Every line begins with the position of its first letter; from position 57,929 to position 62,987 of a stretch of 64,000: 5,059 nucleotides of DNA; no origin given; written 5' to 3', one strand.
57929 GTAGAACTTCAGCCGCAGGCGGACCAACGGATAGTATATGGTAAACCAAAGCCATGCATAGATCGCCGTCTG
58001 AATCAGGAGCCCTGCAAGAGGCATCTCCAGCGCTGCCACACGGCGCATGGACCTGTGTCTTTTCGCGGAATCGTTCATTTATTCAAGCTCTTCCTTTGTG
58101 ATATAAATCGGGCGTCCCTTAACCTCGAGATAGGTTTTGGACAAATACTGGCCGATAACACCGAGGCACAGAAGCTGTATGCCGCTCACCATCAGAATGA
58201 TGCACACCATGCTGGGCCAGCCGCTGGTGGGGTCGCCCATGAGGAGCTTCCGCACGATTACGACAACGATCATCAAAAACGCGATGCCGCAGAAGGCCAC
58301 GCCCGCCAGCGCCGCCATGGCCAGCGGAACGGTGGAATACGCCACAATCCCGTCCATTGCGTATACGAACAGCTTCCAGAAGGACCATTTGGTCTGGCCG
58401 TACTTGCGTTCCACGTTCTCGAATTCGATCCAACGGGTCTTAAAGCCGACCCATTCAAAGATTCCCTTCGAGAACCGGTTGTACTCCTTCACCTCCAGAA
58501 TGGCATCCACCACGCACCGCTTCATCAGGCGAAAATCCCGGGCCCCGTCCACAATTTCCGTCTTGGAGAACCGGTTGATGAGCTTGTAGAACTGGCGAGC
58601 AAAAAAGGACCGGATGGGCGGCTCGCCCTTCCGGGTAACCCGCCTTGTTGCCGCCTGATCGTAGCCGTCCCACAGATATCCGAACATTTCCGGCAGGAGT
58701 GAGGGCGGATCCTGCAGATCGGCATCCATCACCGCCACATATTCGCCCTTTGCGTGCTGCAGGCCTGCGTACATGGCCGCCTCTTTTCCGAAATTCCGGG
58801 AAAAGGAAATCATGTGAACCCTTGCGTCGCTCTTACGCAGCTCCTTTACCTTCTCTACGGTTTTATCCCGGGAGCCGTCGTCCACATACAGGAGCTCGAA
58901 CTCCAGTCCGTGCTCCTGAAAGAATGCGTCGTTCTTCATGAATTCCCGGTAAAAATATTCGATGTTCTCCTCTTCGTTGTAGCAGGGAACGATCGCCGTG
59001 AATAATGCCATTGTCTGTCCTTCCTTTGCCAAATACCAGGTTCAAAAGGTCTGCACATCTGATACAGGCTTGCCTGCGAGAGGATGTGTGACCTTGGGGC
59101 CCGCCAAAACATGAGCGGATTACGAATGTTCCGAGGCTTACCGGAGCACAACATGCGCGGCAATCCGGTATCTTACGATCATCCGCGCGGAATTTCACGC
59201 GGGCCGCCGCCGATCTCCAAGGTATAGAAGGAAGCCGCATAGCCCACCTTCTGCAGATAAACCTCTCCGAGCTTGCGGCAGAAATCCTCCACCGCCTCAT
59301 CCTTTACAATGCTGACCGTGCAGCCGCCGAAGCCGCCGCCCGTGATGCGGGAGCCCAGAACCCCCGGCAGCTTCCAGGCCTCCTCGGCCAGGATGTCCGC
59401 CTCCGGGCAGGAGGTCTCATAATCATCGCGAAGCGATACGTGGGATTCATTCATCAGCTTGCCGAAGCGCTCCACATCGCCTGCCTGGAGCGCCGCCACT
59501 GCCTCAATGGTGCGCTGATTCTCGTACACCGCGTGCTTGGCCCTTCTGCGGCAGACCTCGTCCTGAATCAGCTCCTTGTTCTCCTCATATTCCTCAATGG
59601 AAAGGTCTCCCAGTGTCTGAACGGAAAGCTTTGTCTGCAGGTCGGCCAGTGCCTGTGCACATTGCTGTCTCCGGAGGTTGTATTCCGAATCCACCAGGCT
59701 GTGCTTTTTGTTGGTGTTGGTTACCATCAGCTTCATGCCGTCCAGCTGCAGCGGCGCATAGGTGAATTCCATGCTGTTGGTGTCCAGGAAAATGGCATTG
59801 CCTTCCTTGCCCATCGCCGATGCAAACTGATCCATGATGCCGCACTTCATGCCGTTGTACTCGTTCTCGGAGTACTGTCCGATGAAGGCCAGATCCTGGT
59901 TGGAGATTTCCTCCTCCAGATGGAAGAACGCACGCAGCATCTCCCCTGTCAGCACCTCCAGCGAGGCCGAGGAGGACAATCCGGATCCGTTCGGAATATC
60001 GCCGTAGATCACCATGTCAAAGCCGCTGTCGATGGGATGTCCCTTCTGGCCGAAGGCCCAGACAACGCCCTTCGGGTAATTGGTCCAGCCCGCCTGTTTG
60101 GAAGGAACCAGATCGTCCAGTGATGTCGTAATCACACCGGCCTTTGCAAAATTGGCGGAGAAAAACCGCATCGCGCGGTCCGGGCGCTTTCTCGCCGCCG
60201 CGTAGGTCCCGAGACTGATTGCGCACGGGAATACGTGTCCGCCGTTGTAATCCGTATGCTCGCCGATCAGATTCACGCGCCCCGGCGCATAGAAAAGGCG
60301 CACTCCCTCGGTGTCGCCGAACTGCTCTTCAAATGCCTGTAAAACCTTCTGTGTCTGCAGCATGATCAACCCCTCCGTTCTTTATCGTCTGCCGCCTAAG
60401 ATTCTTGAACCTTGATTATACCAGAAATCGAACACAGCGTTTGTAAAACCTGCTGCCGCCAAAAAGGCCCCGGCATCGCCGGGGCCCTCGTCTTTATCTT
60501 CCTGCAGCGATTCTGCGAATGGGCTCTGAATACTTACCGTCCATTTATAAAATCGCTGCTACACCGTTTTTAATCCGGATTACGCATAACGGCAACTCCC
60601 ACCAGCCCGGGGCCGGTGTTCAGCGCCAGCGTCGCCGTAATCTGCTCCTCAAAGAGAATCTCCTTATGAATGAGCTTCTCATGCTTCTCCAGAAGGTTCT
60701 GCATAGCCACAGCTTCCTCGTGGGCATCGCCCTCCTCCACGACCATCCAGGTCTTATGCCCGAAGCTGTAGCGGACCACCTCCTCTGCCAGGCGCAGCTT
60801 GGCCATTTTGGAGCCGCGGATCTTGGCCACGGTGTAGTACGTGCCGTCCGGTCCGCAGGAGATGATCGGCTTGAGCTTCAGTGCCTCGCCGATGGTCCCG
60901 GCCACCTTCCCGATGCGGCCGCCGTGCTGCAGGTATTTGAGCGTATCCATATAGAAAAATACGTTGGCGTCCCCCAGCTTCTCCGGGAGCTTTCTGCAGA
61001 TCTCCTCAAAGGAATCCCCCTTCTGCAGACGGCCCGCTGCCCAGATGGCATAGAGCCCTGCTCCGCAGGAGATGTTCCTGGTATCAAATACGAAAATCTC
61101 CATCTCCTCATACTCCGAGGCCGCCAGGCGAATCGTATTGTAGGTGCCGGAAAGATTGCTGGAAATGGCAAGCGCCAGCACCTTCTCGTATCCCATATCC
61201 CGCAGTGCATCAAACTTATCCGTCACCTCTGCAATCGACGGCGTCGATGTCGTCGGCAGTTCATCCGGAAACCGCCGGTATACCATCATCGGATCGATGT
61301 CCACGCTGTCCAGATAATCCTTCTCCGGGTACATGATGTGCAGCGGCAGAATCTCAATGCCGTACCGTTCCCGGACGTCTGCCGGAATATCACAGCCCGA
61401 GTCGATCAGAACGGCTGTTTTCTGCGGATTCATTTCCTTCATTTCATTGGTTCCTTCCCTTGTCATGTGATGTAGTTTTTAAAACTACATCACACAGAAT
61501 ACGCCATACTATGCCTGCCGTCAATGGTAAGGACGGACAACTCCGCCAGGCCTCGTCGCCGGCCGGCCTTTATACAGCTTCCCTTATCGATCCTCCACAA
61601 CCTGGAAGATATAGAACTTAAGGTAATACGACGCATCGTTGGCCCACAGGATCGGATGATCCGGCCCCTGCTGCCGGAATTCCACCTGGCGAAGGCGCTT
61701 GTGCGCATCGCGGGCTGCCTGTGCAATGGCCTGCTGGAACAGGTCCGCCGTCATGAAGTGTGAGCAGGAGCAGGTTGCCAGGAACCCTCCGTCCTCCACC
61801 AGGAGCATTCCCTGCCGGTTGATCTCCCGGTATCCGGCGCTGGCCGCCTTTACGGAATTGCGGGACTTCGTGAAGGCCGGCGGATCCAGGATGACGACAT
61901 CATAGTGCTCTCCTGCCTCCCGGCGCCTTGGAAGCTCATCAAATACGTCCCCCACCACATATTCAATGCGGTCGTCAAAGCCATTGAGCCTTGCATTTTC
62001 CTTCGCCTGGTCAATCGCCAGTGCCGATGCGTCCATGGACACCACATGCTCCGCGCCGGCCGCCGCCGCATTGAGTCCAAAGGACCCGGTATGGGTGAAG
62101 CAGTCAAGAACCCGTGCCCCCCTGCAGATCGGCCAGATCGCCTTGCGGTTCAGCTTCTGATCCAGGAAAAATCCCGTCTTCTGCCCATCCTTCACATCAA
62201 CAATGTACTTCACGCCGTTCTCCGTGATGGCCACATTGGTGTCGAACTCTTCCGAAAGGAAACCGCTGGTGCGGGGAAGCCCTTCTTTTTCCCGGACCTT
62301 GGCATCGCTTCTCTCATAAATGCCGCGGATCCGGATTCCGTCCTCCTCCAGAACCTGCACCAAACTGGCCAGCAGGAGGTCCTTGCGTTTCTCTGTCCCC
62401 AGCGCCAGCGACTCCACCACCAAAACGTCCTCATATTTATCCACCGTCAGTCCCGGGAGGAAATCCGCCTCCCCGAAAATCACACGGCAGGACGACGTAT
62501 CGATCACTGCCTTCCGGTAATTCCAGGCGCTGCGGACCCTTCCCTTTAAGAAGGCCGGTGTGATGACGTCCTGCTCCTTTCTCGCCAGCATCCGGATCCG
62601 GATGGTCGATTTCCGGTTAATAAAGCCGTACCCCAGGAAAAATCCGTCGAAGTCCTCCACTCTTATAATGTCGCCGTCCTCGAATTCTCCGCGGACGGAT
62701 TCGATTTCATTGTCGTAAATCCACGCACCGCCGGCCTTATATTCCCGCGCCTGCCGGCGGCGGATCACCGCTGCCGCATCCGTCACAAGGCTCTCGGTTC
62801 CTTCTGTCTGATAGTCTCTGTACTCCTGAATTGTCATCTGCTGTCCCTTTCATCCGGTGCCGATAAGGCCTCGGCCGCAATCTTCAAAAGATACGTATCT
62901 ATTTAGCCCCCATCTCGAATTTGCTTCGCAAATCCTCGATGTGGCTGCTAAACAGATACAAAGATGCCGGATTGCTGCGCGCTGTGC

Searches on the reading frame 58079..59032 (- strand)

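Call 92: search_protein_families(library=pfam, proteins=[window:58079-59032:-], max_evalue=0.000001)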
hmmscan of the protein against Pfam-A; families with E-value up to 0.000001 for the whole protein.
window:58079-59032:- (317 aa): 3 families
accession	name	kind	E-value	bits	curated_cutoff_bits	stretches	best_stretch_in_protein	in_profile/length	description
PF00535.33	Glycos_transf_2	-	3.2e-33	115.5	23.3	1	13-177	2-166/168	Glycosyl transferase family 2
PF10111.15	Glyco_tranf_2_2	-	2.6e-08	34.1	27.3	1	13-105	2-91/276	Glycosyltransferase like family 2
PF13641.12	Glyco_tranf_2_3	-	2.5e-07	31.4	27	1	11-120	3-111/230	Glycosyltransferase like family 2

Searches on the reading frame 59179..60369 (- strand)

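Call 92: search_protein_families(library=pfam, proteins=[window:59179-60369:-], max_evalue=0.000001)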
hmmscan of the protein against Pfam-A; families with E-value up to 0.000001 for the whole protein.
window:59179-60369:- (396 aa): 3 families
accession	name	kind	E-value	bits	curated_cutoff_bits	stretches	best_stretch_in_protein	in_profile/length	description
PF10509.15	GalKase_gal_bdg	-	3e-24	84.8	23.1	1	11-61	1-49/49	Galactokinase galactose-binding signature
PF00288.32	GHMP_kinases_N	-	3.1e-19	69.4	22.3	1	97-188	1-87/87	GHMP kinases N terminal domain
PF08544.19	GHMP_kinases_C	-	1.3e-13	51.5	21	1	291-371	2-83/85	GHMP kinases C terminal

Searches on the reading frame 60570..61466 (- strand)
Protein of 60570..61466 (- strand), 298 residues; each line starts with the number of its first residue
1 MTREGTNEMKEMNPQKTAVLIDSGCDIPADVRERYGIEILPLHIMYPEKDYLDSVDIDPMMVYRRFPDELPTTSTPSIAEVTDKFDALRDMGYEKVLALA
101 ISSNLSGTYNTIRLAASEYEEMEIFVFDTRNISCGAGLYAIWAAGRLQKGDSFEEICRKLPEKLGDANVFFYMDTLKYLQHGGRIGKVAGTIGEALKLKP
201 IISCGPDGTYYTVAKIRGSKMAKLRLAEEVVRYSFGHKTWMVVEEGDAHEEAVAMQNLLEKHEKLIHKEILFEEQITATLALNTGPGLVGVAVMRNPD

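Call 92: search_protein_families(library=pfam, proteins=[window:60570-61466:-], max_evalue=0.000001)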
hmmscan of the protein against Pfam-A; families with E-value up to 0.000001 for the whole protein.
window:60570-61466:- (298 aa): 1 family
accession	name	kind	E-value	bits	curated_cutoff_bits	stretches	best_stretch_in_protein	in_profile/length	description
PF02645.21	DegV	-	6e-69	232.9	27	1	16-294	1-278/280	Uncharacterised protein, DegV family COG1307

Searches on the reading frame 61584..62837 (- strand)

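Call 92: search_protein_families(library=pfam, proteins=[window:61584-62837:-], max_evalue=0.000001)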
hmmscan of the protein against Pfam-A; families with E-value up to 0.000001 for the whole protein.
window:61584-62837:- (417 aa): 8 families
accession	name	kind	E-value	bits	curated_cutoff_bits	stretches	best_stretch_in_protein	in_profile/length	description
PF10672.15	Methyltrans_SAM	-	5.7e-29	101.7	27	1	190-382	74-263/286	S-adenosylmethionine-dependent methyltransferase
PF17785.7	PUA_3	-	7.5e-19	67.7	22.6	1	25-86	3-64/64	PUA-like domain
PF03602.21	Cons_hypoth95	-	6.9e-14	52.4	24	1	238-348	40-151/182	Conserved hypothetical protein 95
PF13847.12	Methyltransf_31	-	8.2e-12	45.5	27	1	240-362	4-114/145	Methyltransferase domain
PF13649.12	Methyltransf_25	-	5.5e-09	37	27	0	243-317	1-70/97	Methyltransferase domain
PF09445.16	Methyltransf_15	-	2.1e-07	31.1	22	1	242-321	3-81/165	RNA cap guanine-N2 methyltransferase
PF05175.20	MTS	-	2.7e-07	30.8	23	1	240-333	32-120/170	Methyltransferase small domain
PF02475.24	TRM5-TYW2_MTfase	-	2.8e-07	31.1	28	1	205-301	4-99/164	TRM5/TYW2 methyltransferase domain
